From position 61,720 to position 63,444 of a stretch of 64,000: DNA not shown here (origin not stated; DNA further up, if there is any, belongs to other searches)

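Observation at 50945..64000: SusC/SusD-less beta-1,3-glucan (laminarin-type) utilisation operon built on a GPH symporter and a cytoplasmic phosphorylase-like giant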

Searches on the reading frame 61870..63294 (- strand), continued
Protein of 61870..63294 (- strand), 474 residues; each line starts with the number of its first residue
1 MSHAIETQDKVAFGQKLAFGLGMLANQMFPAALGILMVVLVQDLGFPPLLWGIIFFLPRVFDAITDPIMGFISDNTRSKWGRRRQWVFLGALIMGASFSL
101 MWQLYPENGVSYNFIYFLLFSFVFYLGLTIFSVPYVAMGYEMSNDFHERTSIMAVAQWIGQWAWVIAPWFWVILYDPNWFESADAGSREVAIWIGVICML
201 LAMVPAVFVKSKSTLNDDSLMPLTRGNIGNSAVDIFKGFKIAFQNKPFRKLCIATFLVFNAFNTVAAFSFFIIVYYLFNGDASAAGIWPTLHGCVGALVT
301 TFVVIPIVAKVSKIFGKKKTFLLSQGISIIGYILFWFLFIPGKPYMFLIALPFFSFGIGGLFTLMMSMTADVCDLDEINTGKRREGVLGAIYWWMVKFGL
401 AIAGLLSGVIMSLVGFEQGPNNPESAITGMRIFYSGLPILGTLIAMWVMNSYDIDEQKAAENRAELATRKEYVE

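Call 45: search_protein_families(library=pfam, proteins=[L105:23-1675:-, L105:1691-2971:-, L105:4194-7223:+, L105:10010-13468:+, L105:13465-14535:+, L105:14545-16026:+, L105:16030-17826:+, L105:17786-19627:+, L106:17872-19224:+, L087:14563-16440:+], max_evalue=0.001)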
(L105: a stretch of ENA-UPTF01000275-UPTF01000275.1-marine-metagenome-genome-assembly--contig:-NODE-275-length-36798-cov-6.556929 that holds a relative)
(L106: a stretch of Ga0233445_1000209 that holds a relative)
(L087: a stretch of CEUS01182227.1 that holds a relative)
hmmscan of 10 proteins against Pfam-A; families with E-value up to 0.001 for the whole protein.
L105:23-1675:- (550 aa): 1 family
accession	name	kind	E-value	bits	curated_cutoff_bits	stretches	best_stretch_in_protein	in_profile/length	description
PF00496.27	SBP_bac_5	-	3.3e-70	237.5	32.4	1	76-442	1-358/368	Bacterial extracellular solute-binding proteins, family 5 Middle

L105:1691-2971:- (426 aa): 4 families
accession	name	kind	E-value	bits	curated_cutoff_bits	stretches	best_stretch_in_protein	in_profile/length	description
PF07691.17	PA14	-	3.3e-23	82.6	24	1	74-163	38-136/147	PA14 domain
PF00722.28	Glyco_hydro_16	-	3.1e-20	72.8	22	1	227-420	8-174/175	Glycosyl hydrolases family 16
PF03935.22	SKN1_KRE6_Sbg1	-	0.00012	21.1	30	0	387-425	414-451/501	Beta-glucan synthesis-associated protein SKN1/KRE6/Sbg1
PF06439.18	3keto-disac_hyd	-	0.0003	21.3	26.8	0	216-381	12-160/187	3-keto-disaccharide hydrolase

L105:4194-7223:+ (1009 aa): 4 families
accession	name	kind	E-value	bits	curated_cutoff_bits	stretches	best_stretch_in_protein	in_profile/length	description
PF18962.6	Por_Secre_tail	-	8.3e-11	42.5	27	1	931-1006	2-74/75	Secretion system C-terminal sorting domain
PF02018.23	CBM_4_9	-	1.2e-06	29.3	25.9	1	418-549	1-125/136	Carbohydrate binding domain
PF06452.16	CBM9_1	-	1.8e-05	25.2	23.4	1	729-903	19-173/185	Carbohydrate family 9 binding domain-like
PF13585.12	CHU_C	-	0.00034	21.1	27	0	942-999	21-76/86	CHU_C Type IX secretion signal domain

L105:10010-13468:+ (1152 aa): 0 families

L105:13465-14535:+ (356 aa): 1 family
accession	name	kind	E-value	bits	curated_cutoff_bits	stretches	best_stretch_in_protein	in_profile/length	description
PF19572.5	PorV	-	8.1e-09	35.8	27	1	26-220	6-211/243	Type IX secretion system protein PorV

L105:14545-16026:+ (493 aa): 0 families

L105:16030-17826:+ (598 aa): 3 families
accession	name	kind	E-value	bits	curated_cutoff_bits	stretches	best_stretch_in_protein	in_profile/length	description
PF00722.28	Glyco_hydro_16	-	4.1e-26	91.9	22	1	19-147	29-157/175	Glycosyl hydrolases family 16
PF11721.14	Malectin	-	2.5e-15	57.2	23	1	347-483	3-145/163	Malectin domain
PF18962.6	Por_Secre_tail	-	1.6e-07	32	27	1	520-595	2-74/75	Secretion system C-terminal sorting domain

L105:17786-19627:+ (613 aa): 2 families
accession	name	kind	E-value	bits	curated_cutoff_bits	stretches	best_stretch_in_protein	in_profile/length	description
PF00933.27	Glyco_hydro_3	-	1.6e-73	248.3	27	1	45-373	1-315/316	Glycosyl hydrolase family 3 N terminal domain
PF01915.27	Glyco_hydro_3_C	-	4e-43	148.2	31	1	411-613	1-200/200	Glycosyl hydrolase family 3 C-terminal domain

L106:17872-19224:+ (450 aa): 2 families
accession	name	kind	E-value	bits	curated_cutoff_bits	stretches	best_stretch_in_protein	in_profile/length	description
PF02055.22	Glyco_hydro_30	-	3.4e-82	276.7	23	1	52-384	1-348/348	Glycosyl hydrolase family 30 TIM-barrel domain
PF17189.10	Glyco_hydro_30C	-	1.4e-06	28.7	22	1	394-447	8-65/65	Glycosyl hydrolase family 30 beta sandwich domain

L087:14563-16440:+ (625 aa): 3 families
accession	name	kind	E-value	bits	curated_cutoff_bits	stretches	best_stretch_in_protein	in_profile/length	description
PF00722.28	Glyco_hydro_16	-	2.9e-28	98.9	22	1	43-171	28-158/175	Glycosyl hydrolases family 16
PF11721.14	Malectin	-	1.1e-16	61.7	23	1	373-504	6-145/163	Malectin domain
PF18962.6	Por_Secre_tail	-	3.1e-06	27.8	27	1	546-621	2-73/75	Secretion system C-terminal sorting domain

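Call 46: find_homologous_proteins(query=L003:856-3531:-, max_evalue=1e-50)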
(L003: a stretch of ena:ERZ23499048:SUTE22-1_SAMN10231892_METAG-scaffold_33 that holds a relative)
Query L003:856-3531:- (891 aa): 3629 proteins with E <= 1e-50 among 8000 candidates; the best 120 are listed.
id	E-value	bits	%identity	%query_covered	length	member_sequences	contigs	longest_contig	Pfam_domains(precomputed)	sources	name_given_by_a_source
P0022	0.0e+0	2049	100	100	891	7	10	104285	PF13715.13,PF25183.2,PF07715.21,PF13620.13,PF00593.31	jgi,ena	-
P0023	0.0e+0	1593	76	99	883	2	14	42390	PF13715.13,PF25183.2,PF07715.21,PF13620.13,PF00593.31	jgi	-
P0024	0.0e+0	1575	75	100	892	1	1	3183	PF13715.13,PF25183.2,PF07715.21,PF13620.13,PF00593.31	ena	-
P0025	0.0e+0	1570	75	100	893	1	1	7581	PF13715.13,PF25183.2,PF07715.21,PF13620.13,PF00593.31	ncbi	-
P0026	0.0e+0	1567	75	100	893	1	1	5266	PF13715.13,PF25183.2,PF07715.21,PF13620.13,PF00593.31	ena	-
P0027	0.0e+0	1567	75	100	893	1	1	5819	PF13715.13,PF25183.2,PF07715.21,PF13620.13,PF00593.31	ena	-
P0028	0.0e+0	1563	74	99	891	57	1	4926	PF13715.13,PF25183.2,PF07715.21,PF13620.13,PF00593.31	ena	-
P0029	0.0e+0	1559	75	99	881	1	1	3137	PF13715.13,PF25183.2,PF07715.21,PF13620.13,PF00593.31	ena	-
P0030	0.0e+0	1556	74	99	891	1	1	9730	PF13715.13,PF25183.2,PF07715.21,PF13620.13,PF00593.31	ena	-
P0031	0.0e+0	1556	74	99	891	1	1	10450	PF13715.13,PF25183.2,PF07715.21,PF13620.13,PF00593.31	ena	-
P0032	0.0e+0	1550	74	99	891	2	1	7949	PF13715.13,PF25183.2,PF07715.21,PF13620.13,PF00593.31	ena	-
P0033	0.0e+0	1550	74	99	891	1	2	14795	PF13715.13,PF25183.2,PF07715.21,PF13620.13,PF00593.31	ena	-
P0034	0.0e+0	1549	74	99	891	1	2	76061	PF13715.13,PF25183.2,PF07715.21,PF13620.13,PF00593.31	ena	-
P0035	0.0e+0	1549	74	99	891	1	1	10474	PF13715.13,PF25183.2,PF07715.21,PF13620.13,PF00593.31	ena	-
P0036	0.0e+0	1548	74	99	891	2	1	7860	PF13715.13,PF25183.2,PF07715.21,PF13620.13,PF00593.31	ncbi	-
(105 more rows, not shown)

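Call 47: find_encoding_contigs(protein=P0022, flank=10000, max_places=3)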
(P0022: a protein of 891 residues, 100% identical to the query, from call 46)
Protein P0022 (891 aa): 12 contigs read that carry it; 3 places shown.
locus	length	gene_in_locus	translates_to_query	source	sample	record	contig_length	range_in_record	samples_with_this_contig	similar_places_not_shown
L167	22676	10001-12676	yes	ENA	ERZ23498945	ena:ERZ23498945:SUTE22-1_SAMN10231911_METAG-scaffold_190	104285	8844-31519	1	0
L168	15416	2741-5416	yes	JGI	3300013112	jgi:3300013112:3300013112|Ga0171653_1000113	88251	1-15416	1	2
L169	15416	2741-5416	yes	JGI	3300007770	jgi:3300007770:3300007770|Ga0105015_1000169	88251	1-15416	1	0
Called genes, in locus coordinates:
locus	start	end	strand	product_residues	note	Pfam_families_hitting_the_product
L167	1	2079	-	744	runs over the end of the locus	PF00933:Glyco_hydro_3, PF01915:Glyco_hydro_3_C, PF14310:Fn3-like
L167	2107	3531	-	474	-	PF07690:MFS_1, PF13347:MFS_2, PF03209:PUCC (weak), PF07690:MFS_1 (weak)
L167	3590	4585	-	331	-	PF00356:LacI (weak), PF00532:Peripla_BP_1, PF13407:Peripla_BP_4 (weak), PF13377:Peripla_BP_3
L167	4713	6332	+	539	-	PF00474:SSF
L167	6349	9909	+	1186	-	PF06452:CBM9_1, PF18962:Por_Secre_tail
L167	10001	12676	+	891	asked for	PF13620:CarboxypepD_reg, PF13715:CarbopepD_reg_2, PF07715:Plug, PF00593:TonB_dep_Rec_b-barrel, PF25183:OMP_b-brl_4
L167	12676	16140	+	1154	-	-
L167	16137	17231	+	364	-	-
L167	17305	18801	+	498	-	-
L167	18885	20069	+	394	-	PF00722:Glyco_hydro_16, PF26113:GH16_XgeA, PF03935:SKN1_KRE6_Sbg1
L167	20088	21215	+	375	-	PF26113:GH16_XgeA, PF00722:Glyco_hydro_16, PF03935:SKN1_KRE6_Sbg1 (weak), PF18962:Por_Secre_tail (weak), PF13860:FlgD_ig (weak)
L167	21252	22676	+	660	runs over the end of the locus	PF00150:Cellulase, PF03422:CBM_6, PF18099:CBM_35_2, PF18962:Por_Secre_tail, PF13860:FlgD_ig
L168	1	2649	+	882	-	?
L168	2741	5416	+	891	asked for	PF13620:CarboxypepD_reg, PF13715:CarbopepD_reg_2, PF07715:Plug, PF00593:TonB_dep_Rec_b-barrel, PF25183:OMP_b-brl_4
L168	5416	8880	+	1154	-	-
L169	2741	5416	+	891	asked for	PF13620:CarboxypepD_reg, PF13715:CarbopepD_reg_2, PF07715:Plug, PF00593:TonB_dep_Rec_b-barrel, PF25183:OMP_b-brl_4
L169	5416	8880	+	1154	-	-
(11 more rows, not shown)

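Call 48: search_protein_families(library=pfam, proteins=[L167:12676-16140:+, L167:16137-17231:+, L167:17305-18801:+, L167:18885-20069:+, L167:20088-21215:+], max_evalue=0.05)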
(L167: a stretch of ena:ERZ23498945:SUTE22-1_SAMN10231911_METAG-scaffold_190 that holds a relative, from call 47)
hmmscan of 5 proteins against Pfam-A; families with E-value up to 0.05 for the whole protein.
L167:12676-16140:+ (1154 aa): 0 families

L167:16137-17231:+ (364 aa): 4 families
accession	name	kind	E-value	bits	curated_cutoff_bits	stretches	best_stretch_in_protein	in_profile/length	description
PF13505.12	OMP_b-brl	-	4.8e-05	24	28.7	1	269-359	79-166/175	Outer membrane protein beta-barrel domain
PF19572.5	PorV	-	6.4e-05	23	27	1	24-208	7-200/243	Type IX secretion system protein PorV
PF03349.22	Toluene_X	-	0.00068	18.7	29.7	1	42-168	25-127/421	Outer membrane protein transport protein (OMPP1/FadL/TodX)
PF03687.19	UPF0164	-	0.0089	15.3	21.4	0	26-155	37-162/325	Uncharacterised protein family (UPF0164)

L167:17305-18801:+ (498 aa): 1 family
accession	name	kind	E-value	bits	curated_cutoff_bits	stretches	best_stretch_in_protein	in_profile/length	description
PF13145.12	Rotamase_2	-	0.022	16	27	0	174-224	57-107/121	PPIC-type PPIASE domain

L167:18885-20069:+ (394 aa): 3 families
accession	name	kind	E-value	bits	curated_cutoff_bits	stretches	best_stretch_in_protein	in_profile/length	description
PF00722.28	Glyco_hydro_16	-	1.2e-23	83.9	22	1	103-270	29-173/175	Glycosyl hydrolases family 16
PF03935.22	SKN1_KRE6_Sbg1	-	3.9e-11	42.5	30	2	194-281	361-456/501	Beta-glucan synthesis-associated protein SKN1/KRE6/Sbg1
PF00686.25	CBM_20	-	0.022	15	23.3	1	282-345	1-68/97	Starch binding domain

L167:20088-21215:+ (375 aa): 4 families
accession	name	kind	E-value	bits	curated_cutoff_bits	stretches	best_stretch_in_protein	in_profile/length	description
PF00722.28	Glyco_hydro_16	-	2.3e-19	70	22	1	68-263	4-171/175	Glycosyl hydrolases family 16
PF03935.22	SKN1_KRE6_Sbg1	-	3.6e-09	36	30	2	189-287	360-469/501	Beta-glucan synthesis-associated protein SKN1/KRE6/Sbg1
PF13860.13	FlgD_ig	-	2.3e-07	31.1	27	1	301-362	13-75/79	FlgD Ig-like domain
PF18962.6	Por_Secre_tail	-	3.6e-06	27.6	27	1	292-372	2-74/75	Secretion system C-terminal sorting domain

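Call 49: search_solved_structures(query=L167:12676-16140:+, max_evalue=1)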
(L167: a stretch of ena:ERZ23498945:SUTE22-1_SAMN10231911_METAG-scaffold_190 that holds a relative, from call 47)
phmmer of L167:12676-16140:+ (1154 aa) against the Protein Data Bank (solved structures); distinct sequences matched with E-value up to 1: 0.

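Call 50: search_solved_structures(query=L167:18885-20069:+, max_evalue=0.001)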
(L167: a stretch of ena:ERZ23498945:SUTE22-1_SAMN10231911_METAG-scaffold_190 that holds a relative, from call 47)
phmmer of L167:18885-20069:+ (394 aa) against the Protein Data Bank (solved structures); distinct sequences matched with E-value up to 0.001: 36.
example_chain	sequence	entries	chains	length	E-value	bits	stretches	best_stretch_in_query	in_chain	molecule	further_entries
3iln_A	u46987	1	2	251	1.6e-64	221.8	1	30-275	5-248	Laminarinase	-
6xof_A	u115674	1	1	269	6.3e-62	213.2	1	29-276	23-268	GH16 family protein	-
6xqf_A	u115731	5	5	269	3e-61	211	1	29-276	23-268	GH16 family protein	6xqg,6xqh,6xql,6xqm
7wwc_A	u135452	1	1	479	3.7e-57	197.5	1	30-275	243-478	beta-1,3(4)-glucanase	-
7ww4_A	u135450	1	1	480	3.8e-57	197.5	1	30-275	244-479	beta-1,3(4)-glucanase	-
8va4_A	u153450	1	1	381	1.8e-55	191.9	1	30-276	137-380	Glycoside hydrolase family 16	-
4dfs_A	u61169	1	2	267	1.4e-53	185.7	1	21-276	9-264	Glycoside hydrolase, family 16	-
3azx_A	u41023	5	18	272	2.9e-53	184.7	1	29-276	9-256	Laminarinase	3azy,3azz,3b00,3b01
5wut_A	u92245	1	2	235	9.2e-52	179.7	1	31-275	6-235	ULam111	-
6jh5_A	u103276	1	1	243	2.5e-47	165.1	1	30-278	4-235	LamCAT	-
6t2n_AAA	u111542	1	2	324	7.4e-47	163.6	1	7-280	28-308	Glycoside hydrolase family 16 protein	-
6jhj_A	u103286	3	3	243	1.5e-46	162.6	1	30-278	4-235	LamCAT | laminarinase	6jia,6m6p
2vy0_A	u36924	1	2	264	7.1e-44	153.8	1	29-275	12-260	ENDO-BETA-1,3-GLUCANASE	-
4bq1_A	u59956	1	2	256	1.3e-43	152.9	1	31-275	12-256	ENDO-1,3-BETA-GLUCANASE, FAMILY GH16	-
3atg_A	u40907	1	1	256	3.1e-43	151.7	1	29-278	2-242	GLUCANASE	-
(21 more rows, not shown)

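Call 59: find_homologous_proteins(query=L167:12676-16140:+, max_evalue=1e-10)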
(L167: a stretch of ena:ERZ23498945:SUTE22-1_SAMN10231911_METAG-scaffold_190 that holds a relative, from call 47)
Query L167:12676-16140:+ (1154 aa): 2200 proteins with E <= 1e-10 among 8000 candidates; the best 120 are listed.
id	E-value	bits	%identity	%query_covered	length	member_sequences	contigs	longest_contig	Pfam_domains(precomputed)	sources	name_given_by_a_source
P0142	0.0e+0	2723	100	100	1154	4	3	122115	-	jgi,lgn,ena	-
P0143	0.0e+0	2303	83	100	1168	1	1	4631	-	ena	-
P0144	0.0e+0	2302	83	100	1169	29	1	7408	-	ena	-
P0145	0.0e+0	2301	83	100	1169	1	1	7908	-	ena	-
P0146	0.0e+0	2299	83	100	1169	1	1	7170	-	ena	-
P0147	0.0e+0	2289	83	100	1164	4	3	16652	-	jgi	jgi:hypothetical protein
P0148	0.0e+0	2267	82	100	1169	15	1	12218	-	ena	-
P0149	0.0e+0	2266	82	100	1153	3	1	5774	-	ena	-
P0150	0.0e+0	2263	82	99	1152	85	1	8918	-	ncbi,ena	-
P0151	0.0e+0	2255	81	99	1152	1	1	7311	-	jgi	jgi:hypothetical protein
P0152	0.0e+0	2255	81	99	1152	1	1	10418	-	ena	-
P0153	0.0e+0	2252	81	99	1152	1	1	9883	-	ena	-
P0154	0.0e+0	2252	81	99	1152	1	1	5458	-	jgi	jgi:hypothetical protein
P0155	0.0e+0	2252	81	99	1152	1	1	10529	-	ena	-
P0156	0.0e+0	2251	81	99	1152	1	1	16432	-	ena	-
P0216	0.0e+0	2183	79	99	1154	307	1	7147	-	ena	-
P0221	0.0e+0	2177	79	99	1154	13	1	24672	-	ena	-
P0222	0.0e+0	2172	80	98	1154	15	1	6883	-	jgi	jgi:hypothetical protein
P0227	0.0e+0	2162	79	100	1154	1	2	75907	-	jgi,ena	-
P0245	0.0e+0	2096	76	99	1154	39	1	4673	-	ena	-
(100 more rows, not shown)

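Call 69: search_protein_representatives(protein=P0142)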
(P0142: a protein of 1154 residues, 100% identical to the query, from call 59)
Query: 1154 residues. Proteins with E-value up to 0.001 (for the whole library): 3000; up to 1e-10: 1430; up to 1e-30: 422. The best 150 are listed.
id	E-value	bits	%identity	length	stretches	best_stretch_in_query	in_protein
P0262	0.0e+00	1377.1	55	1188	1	14-1154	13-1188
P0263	0.0e+00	1097.4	53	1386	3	216-795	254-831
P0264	0.0e+00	1094.4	49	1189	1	6-1154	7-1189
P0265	0.0e+00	1085.4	56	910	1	253-1154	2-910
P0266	0.0e+00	1056.5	48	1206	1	8-1154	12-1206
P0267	0.0e+00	1045.2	49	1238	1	19-1154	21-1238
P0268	0.0e+00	1037.3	58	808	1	13-798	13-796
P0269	0.0e+00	1031.7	49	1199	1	16-1154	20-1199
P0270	0.0e+00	1020.6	49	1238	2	13-954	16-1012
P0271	2.0e-279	946.5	45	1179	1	18-1154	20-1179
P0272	1.6e-272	923.7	51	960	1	11-911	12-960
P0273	3.1e-265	899.6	45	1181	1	11-1154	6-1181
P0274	4.1e-258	876.0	43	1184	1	15-1154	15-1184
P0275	2.7e-240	816.9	44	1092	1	19-1154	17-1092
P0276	1.9e-238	810.8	63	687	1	16-582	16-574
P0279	8.5e-225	765.6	42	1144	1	21-1154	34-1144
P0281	1.1e-195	669.2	45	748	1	408-1154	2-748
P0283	1.5e-182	625.7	50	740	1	471-1154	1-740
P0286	1.1e-161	556.5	49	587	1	585-1154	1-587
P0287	9.0e-161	553.5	51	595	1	585-1154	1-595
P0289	7.2e-158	543.9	38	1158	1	11-1154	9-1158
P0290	4.9e-157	541.2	48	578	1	589-1154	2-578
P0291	4.6e-154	531.3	38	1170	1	40-1154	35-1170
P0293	1.6e-136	473.2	36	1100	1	34-1154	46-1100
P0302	7.9e-125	434.5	38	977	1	121-1154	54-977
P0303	1.2e-123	430.5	36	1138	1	32-1154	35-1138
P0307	1.1e-119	417.5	38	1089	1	19-1154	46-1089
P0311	1.0e-115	404.3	46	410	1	749-1154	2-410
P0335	1.3e-96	341.0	45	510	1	688-1154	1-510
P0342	1.6e-93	330.8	41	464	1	704-1154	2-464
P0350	1.3e-91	324.4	37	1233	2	402-1154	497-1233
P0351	1.4e-91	324.4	38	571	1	614-1154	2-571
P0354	1.3e-90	321.2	36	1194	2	403-1154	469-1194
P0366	3.2e-86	306.6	44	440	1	743-1154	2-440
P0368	1.5e-85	304.4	36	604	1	582-1154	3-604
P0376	9.4e-84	298.4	36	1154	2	43-818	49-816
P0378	5.2e-81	289.4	53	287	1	873-1154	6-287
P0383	4.5e-80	286.2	36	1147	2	398-1154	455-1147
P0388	1.1e-79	284.9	36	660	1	423-1154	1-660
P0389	1.3e-79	284.7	45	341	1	823-1154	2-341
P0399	3.6e-77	276.6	40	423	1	741-1154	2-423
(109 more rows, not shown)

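Call 79: search_solved_structures(query=L167:16137-17231:+, max_evalue=1)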
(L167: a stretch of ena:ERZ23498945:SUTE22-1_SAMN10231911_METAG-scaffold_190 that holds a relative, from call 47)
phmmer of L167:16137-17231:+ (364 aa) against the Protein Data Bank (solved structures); distinct sequences matched with E-value up to 1: 1.
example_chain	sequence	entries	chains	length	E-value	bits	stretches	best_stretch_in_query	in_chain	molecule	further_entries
6h3i_F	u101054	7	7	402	2.9e-08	36.4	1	2-211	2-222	PorV | Type IX secretion system protein PorV domain-containing protein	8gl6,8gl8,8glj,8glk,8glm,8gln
